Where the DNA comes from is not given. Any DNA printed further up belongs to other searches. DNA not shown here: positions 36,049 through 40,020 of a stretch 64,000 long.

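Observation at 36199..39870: Envelope-spanning TPR lipoprotein with a D(S/T)x sequon-packed stalk and TonB-like C-terminus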

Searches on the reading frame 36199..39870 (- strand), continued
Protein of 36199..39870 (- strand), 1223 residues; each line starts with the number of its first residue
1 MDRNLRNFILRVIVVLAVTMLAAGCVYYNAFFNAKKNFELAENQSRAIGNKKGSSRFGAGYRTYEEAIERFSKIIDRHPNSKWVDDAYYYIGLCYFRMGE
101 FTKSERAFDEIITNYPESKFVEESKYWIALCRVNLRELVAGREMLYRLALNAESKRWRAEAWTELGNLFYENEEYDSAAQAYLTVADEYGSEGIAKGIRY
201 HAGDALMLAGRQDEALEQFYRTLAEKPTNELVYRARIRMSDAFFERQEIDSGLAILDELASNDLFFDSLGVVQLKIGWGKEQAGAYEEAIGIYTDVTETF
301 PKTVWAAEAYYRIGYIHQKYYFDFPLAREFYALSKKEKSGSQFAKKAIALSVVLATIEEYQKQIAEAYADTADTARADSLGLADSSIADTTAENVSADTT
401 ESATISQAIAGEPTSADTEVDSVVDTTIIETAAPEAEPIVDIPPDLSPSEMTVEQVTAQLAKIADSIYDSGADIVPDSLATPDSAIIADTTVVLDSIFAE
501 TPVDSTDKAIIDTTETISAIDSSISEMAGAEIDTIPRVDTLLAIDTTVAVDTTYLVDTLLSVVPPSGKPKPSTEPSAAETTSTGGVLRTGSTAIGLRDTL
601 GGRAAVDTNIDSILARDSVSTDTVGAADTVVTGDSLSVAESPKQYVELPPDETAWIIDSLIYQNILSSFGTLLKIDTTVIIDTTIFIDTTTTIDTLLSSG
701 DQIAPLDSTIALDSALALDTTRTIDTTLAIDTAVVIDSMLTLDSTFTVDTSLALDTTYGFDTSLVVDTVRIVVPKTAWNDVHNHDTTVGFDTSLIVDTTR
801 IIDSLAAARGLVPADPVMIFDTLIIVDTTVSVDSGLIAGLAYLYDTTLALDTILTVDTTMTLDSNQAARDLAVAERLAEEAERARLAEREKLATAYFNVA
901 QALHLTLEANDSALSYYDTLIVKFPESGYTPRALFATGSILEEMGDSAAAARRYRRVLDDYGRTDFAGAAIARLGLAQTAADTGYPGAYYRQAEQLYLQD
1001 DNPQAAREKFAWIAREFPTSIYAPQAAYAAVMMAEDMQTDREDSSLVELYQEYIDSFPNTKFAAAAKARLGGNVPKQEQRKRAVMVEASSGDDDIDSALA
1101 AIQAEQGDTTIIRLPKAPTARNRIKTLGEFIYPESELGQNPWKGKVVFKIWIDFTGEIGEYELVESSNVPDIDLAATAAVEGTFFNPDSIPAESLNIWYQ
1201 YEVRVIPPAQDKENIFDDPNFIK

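Call 21: search_solved_structures(query=A1, max_evalue=0.01, show_alignments=2)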
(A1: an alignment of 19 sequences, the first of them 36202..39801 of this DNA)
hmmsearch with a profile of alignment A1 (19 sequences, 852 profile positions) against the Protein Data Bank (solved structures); distinct sequences matched with E-value up to 0.01: 82 (the best 60 are shown).
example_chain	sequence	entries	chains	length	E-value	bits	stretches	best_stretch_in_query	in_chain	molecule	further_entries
9qhb_A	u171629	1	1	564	3.3e-52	181.1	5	85-339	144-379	Engineered tetratricopeptide repeat protein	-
9qhc_A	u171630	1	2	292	3.2e-30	108.4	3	157-339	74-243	Engineered tetratricopeptide repeat protein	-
8bu0_A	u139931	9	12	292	8.2e-27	97.1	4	157-228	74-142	Consensus tetratricopeptide repeat protein | Crystal structure of an 8-repeat consensus TPR superhelix with Zinc. | Monomer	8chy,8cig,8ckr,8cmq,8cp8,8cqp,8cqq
6g5s_A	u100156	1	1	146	2.4e-17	65.8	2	540-608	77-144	Cell division coordinator CpoB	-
8gl8_I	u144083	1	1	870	3.4e-15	58.7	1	55-601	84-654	SprE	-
2xev_A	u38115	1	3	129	1.1e-14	57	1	58-151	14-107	YBGF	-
2fo7_A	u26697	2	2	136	1.6e-14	56.5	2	157-228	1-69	SYNTHETIC CONSENSUS TPR PROTEIN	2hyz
8ch0_A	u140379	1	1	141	2.5e-14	55.8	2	157-228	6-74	Consensus tetratricopeptide repeat protein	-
1na0_A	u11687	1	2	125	6e-14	54.6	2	156-229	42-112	designed protein CTPR3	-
9gzg_A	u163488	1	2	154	5.1e-13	51.5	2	156-229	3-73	Engineered CTPR protein with glutamic acids for conductivity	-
2wqh_A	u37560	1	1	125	2.1e-12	49.4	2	157-227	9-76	CTPR3Y3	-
4rg6_A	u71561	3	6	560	2.5e-12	49.2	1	85-227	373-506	Cell division cycle protein 27 homolog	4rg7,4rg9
5khu_F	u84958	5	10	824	8e-12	47.5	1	85-227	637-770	Cell division cycle protein 27 homolog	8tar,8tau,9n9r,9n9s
5g04_F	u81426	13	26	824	9e-12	47.4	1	85-226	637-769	CELL DIVISION CYCLE PROTEIN 27 HOMOLOG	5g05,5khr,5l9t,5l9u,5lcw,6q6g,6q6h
9eh1_Q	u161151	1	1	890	1.7e-11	46.5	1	134-270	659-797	RNA polymerase-associated protein CTR9 homolog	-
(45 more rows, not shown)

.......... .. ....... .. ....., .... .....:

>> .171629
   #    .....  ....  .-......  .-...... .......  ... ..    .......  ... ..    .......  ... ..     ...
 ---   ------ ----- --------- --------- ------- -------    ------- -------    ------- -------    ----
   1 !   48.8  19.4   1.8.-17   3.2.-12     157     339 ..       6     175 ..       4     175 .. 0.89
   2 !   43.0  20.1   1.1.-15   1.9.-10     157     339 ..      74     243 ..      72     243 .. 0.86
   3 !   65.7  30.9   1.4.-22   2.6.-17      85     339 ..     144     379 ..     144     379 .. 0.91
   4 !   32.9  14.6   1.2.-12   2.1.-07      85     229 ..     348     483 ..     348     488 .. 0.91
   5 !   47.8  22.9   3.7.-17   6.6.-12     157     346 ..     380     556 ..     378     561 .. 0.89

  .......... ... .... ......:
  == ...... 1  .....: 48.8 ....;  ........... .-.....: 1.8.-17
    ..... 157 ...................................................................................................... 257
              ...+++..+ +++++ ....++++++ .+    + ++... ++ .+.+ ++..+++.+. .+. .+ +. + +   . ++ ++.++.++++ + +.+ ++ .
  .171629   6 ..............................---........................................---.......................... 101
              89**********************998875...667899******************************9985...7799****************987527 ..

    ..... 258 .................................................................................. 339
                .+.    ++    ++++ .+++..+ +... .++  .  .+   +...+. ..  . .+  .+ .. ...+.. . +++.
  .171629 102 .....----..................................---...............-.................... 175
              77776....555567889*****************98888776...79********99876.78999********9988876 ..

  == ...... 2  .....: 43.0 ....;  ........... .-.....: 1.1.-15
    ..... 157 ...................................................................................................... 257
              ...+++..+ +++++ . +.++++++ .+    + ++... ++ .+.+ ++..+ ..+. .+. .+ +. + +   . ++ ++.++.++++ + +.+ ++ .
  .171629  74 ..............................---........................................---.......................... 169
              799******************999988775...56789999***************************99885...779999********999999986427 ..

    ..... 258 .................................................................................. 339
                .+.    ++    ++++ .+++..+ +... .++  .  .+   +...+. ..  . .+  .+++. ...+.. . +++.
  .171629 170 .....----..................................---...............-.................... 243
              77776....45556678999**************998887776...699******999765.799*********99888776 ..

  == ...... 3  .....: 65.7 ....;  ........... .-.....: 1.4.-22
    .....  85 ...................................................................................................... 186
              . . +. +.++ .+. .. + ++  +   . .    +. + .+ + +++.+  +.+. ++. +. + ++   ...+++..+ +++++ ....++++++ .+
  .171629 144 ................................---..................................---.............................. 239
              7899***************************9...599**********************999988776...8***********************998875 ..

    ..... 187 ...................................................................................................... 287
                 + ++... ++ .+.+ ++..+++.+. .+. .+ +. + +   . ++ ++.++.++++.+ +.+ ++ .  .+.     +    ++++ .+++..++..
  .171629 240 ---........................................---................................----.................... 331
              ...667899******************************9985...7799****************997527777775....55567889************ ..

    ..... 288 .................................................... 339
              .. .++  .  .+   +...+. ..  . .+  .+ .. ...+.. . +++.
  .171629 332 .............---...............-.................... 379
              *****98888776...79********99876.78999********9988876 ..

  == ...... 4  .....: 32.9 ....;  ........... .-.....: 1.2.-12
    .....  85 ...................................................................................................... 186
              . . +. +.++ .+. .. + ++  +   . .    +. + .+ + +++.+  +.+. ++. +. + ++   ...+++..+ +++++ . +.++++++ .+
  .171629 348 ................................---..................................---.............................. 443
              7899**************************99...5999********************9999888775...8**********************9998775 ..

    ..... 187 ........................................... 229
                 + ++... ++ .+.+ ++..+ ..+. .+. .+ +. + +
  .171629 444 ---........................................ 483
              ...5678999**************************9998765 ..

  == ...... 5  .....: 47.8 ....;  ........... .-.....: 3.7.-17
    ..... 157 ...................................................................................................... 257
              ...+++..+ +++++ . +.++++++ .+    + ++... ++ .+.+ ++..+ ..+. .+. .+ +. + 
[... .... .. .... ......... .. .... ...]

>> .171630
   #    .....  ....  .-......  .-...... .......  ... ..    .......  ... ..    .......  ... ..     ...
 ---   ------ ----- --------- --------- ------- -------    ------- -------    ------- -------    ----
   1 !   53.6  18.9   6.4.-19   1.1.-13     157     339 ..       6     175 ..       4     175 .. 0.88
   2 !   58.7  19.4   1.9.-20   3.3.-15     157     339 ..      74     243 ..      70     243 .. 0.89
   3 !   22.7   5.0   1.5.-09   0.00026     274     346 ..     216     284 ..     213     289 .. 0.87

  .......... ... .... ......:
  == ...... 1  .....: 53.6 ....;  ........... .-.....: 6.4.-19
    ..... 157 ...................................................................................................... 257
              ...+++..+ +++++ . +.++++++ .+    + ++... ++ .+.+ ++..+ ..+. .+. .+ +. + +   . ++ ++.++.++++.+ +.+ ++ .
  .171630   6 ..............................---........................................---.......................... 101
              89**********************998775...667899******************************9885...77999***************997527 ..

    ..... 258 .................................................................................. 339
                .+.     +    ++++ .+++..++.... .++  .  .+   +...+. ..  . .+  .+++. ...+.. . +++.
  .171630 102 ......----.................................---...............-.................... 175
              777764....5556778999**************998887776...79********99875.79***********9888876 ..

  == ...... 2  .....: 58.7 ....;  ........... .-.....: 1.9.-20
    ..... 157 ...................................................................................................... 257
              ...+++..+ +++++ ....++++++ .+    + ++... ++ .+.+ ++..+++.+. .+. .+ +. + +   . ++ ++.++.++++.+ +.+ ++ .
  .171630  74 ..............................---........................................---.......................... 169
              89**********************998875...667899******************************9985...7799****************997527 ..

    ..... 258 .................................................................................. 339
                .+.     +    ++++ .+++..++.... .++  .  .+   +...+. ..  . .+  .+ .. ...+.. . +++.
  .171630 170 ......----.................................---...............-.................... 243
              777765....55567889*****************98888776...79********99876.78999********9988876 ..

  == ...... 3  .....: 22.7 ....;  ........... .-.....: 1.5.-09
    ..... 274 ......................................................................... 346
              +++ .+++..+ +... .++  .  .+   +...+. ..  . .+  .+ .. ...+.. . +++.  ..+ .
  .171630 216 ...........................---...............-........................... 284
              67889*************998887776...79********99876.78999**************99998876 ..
